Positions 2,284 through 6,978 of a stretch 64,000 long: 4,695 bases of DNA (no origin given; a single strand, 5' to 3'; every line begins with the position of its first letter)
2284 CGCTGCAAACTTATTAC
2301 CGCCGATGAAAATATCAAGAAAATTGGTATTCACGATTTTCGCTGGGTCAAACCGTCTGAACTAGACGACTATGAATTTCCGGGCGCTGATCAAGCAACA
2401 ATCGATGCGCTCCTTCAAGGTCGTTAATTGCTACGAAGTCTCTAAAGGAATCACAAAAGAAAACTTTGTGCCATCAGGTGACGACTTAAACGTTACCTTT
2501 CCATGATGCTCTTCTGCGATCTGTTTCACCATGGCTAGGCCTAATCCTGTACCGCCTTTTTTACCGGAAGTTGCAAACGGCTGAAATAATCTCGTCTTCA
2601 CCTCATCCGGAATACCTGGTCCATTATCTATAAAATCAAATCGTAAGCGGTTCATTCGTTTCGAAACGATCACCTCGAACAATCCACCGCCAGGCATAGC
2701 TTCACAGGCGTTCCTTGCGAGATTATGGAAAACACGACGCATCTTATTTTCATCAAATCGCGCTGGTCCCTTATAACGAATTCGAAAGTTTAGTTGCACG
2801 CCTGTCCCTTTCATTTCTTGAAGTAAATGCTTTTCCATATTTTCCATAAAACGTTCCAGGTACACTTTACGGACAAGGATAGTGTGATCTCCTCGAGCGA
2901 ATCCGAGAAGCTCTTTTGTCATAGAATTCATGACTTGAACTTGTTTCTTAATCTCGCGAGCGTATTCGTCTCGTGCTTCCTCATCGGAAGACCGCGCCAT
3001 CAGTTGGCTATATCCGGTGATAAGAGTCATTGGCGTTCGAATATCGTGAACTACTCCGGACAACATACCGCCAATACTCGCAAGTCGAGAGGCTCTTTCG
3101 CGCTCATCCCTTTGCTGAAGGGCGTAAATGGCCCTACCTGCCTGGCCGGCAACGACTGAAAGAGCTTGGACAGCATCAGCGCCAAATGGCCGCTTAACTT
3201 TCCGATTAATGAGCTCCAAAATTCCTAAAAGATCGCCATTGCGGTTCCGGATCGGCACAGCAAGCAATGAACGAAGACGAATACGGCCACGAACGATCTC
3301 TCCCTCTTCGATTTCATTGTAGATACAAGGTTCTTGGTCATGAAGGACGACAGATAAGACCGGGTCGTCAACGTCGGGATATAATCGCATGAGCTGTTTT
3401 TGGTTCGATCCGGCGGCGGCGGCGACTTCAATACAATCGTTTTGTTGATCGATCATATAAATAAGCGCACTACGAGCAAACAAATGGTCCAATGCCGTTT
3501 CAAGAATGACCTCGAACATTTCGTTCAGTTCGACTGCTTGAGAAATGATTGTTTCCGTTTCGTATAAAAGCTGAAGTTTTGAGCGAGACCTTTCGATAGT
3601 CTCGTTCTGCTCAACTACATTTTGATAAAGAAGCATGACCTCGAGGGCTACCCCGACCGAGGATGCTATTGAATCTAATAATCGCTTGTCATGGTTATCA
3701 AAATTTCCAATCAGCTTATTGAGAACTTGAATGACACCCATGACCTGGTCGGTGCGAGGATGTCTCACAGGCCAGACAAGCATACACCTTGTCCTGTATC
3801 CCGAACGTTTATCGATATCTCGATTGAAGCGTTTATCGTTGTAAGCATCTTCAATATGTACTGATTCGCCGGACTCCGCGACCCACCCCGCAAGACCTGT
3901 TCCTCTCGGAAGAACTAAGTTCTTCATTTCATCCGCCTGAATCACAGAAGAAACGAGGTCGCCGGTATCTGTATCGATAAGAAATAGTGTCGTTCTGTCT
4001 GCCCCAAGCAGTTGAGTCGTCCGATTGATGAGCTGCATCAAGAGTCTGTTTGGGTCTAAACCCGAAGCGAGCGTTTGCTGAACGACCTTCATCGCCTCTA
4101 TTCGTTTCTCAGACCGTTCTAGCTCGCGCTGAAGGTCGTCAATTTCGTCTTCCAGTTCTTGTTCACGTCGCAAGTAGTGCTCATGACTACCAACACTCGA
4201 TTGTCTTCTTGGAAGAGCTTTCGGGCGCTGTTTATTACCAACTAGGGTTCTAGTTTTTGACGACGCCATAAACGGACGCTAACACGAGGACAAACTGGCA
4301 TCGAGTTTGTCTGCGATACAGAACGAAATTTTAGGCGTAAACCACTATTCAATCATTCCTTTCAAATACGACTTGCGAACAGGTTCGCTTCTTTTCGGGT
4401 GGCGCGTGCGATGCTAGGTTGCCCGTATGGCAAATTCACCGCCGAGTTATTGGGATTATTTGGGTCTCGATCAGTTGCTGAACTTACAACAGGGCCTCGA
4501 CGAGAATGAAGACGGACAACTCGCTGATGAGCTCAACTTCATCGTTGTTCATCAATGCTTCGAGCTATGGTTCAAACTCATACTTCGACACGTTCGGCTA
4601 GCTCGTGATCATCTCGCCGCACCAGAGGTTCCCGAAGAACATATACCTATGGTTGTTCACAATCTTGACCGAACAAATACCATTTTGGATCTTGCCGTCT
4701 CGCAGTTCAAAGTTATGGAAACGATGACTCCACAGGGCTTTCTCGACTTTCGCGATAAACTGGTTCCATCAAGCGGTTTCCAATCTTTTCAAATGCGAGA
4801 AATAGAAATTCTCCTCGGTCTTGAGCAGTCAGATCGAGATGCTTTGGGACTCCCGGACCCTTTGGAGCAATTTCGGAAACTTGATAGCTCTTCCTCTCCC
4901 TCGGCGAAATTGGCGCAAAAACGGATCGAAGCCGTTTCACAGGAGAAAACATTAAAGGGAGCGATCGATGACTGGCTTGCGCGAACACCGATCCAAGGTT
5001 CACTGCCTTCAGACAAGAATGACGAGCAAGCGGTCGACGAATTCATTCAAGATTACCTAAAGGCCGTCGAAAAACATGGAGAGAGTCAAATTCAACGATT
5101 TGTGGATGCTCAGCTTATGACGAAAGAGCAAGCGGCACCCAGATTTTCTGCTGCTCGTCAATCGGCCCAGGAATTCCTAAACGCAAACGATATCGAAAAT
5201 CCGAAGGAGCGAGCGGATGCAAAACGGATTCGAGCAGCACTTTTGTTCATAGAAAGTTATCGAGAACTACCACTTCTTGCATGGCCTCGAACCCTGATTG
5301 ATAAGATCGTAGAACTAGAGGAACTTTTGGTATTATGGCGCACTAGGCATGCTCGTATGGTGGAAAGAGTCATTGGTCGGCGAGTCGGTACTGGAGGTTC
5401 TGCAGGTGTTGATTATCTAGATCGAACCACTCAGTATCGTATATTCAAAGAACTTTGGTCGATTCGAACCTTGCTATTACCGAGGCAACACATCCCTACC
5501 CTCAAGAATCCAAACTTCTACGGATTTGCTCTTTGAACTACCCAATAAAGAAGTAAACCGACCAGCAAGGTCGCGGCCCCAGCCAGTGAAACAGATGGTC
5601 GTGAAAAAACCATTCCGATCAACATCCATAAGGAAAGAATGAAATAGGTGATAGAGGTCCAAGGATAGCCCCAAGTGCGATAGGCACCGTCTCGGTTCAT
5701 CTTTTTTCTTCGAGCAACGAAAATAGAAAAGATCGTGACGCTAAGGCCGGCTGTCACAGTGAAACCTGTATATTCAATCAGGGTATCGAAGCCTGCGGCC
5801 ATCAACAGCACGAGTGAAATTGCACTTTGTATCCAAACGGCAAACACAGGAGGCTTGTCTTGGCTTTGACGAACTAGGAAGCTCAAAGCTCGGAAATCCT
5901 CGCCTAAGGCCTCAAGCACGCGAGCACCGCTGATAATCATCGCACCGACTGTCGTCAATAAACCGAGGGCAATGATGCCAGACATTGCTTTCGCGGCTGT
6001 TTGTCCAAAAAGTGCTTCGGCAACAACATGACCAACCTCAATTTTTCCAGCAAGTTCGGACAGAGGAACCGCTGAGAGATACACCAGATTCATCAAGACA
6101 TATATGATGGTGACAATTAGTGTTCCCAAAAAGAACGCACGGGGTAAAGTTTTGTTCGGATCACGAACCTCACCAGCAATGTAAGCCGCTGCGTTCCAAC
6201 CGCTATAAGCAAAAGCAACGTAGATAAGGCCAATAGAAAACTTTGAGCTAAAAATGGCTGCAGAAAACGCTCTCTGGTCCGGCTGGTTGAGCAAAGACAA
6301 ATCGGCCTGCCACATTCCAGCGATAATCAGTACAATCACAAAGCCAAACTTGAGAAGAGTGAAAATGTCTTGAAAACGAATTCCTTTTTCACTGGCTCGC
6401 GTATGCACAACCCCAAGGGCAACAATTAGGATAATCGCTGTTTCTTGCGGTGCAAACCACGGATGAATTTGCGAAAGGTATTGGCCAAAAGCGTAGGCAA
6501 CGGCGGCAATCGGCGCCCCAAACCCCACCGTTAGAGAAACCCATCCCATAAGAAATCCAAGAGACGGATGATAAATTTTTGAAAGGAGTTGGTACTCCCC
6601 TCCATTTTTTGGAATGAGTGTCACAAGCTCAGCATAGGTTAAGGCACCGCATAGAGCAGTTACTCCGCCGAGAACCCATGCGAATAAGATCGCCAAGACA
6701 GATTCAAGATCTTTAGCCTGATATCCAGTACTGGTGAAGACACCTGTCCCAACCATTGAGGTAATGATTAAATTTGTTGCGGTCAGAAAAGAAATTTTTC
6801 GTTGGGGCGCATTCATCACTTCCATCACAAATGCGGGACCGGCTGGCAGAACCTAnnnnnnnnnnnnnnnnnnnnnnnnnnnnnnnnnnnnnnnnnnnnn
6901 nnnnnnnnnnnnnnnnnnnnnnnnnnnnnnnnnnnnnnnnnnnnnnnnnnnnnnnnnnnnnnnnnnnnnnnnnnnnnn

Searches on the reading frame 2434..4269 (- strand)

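Call 28: search_protein_families(library=ncbifam, proteins=[window:2434-4269:-], max_evalue=1e-8)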
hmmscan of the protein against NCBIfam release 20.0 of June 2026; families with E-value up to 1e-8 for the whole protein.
window:2434-4269:- (612 aa): 67 families (the best 25 are shown)
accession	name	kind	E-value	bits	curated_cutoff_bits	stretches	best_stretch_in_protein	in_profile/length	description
NF008468.0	PRK11360.1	equivalog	2.6e-45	154.9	646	1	387-610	384-609/616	two-component system sensor histidine kinase AtoS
NF007688.0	PRK10364.1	equivalog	4e-33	114.9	479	1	387-610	228-452/460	two-component system sensor histidine kinase ZraS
TIGR02966.1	phoR_proteo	equivalog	5.1e-32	111.2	334.2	1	403-606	118-332/333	phosphate regulon sensor histidine kinase PhoR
NF046044.1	PnpS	equivalog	6.8e-32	110.9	400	1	404-608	175-390/390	two-component system histidine kinase PnpS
NF033091.0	HK_VanS_ACDEFG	equivalog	2.5e-27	95.8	400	1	405-608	80-293/293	vancomycin resistance histidine kinase VanS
NF006800.0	PRK09303.1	equivalog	5.7e-27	94.6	342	1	381-609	134-377/383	histidine kinase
NF053867.1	SprKinKinDBac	equivalog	4.5e-26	91.3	775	1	386-610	274-498/500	sporulation kinase KinD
NF047497.1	HK_LIC_12097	equivalog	9.8e-26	90.3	500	1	386-609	137-366/367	LIC_12097 family sensor histidine kinase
NF008312.0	PRK11100.1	equivalog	2.4e-25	89.3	356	1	405-604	262-469/477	two-component system sensor histidine kinase CreC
TIGR02916.1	PEP_his_kin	equivalog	6.6e-25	87.8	300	1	301-608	380-679/679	XrtA/PEP-CTERM system histidine kinase PrsK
NF007004.0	PRK09467.1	equivalog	1.4e-24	86.8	415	1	402-609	235-436/440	two-component system sensor histidine kinase EnvZ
NF010411.0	PRK13837.1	equivalog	8.1e-24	83.7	647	1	369-611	413-677/828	two-component system VirA-like sensor kinase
NF008235.0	PRK11006.1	equivalog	1.2e-23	83.7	390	1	403-608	208-422/431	phosphate regulon sensor histidine kinase PhoR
TIGR02956.1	TMAO_torS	equivalog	1.9e-23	82.6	676.5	1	386-611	453-684/967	TMAO reductase system sensor histidine kinase/response regulator TorS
NF033092.0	HK_WalK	equivalog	6e-23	81.2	725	1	403-608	376-593/594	cell wall metabolism sensor histidine kinase WalK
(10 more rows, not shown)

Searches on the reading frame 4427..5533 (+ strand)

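Call 28: search_protein_families(library=ncbifam, proteins=[window:4427-5533:+], max_evalue=1e-8)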
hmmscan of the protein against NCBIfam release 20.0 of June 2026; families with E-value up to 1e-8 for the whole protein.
window:4427-5533:+ (369 aa): 1 family
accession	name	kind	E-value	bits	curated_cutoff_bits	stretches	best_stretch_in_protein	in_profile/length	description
TIGR03036.1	trp_2_3_diox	equivalog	3.5e-48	164.3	390.7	2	7-133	7-123/264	tryptophan 2,3-dioxygenase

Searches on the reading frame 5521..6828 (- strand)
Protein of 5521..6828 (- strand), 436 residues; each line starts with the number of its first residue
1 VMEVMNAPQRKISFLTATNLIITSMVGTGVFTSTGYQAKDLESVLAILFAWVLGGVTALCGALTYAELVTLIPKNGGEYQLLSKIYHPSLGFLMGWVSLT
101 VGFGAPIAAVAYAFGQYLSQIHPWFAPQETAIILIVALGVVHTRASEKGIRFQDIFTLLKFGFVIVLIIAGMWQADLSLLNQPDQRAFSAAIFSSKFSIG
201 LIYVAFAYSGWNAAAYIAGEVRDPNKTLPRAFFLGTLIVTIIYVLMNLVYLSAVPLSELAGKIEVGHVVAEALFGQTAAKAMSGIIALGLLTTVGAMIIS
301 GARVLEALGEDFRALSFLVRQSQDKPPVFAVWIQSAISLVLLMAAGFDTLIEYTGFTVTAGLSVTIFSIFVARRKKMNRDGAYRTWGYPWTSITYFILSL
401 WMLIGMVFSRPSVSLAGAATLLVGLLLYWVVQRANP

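Call 28: search_protein_families(library=ncbifam, proteins=[window:5521-6828:-], max_evalue=1e-8)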
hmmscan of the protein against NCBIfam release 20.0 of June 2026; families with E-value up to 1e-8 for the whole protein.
window:5521-6828:- (436 aa): 14 families
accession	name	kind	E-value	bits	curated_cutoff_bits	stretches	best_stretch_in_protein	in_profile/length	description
TIGR00911.1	2A0308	subfamily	7.6e-55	186.3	701.8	1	8-430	44-472/505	L-type amino acid transporter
TIGR00909.1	2A0306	subfamily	1.2e-39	136.4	556.8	1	10-430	3-428/429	amino acid transporter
NF008466.1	PRK11357.1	equivalog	3.1e-28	98.9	800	1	8-398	6-401/446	fructoselysine/psicoselysine transporter FrlA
NF053761.1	BrChAATpBcaP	equivalog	9.1e-26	90.9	690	1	9-433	21-453/460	branched-chain amino acid transporter BcaP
NF008245.0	PRK11021.1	equivalog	9.5e-22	77.6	284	1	5-343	1-332/419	L-methionine/branched-chain amino acid transporter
TIGR00908.1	2A0305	equivalog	2.6e-19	69.4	381.75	1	21-431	17-428/442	ethanolamine permease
TIGR00905.1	2A0302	subfamily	4e-19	68.8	409.05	1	9-433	6-437/473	basic amino acid/polyamine antiporter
TIGR00906.1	2A0303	subfamily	2e-16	59.5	681.7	1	15-354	36-408/602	cationic amino acid transport permease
TIGR00913.1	2A0310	subfamily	8e-14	51.2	578.7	1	21-408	13-431/480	amino acid permease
NF008484.0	PRK11387.1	equivalog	1.5e-13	50.6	716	1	20-409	24-431/471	S-methylmethionine permease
NF007754.0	PRK10435.1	equivalog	1.1e-12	47.8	585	1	9-300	4-294/443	cadaverine/lysine antiporter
NF007929.0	PRK10644.1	equivalog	1.5e-12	46.9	574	1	5-353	3-349/445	arginine/agmatine antiporter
TIGR00907.1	2A0304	subfamily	8.9e-11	41.4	598.3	1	29-411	32-443/482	amino acid permease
NF007876.0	PRK10580.1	equivalog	2.1e-09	36.8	736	1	10-433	9-447/457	proline-specific permease ProY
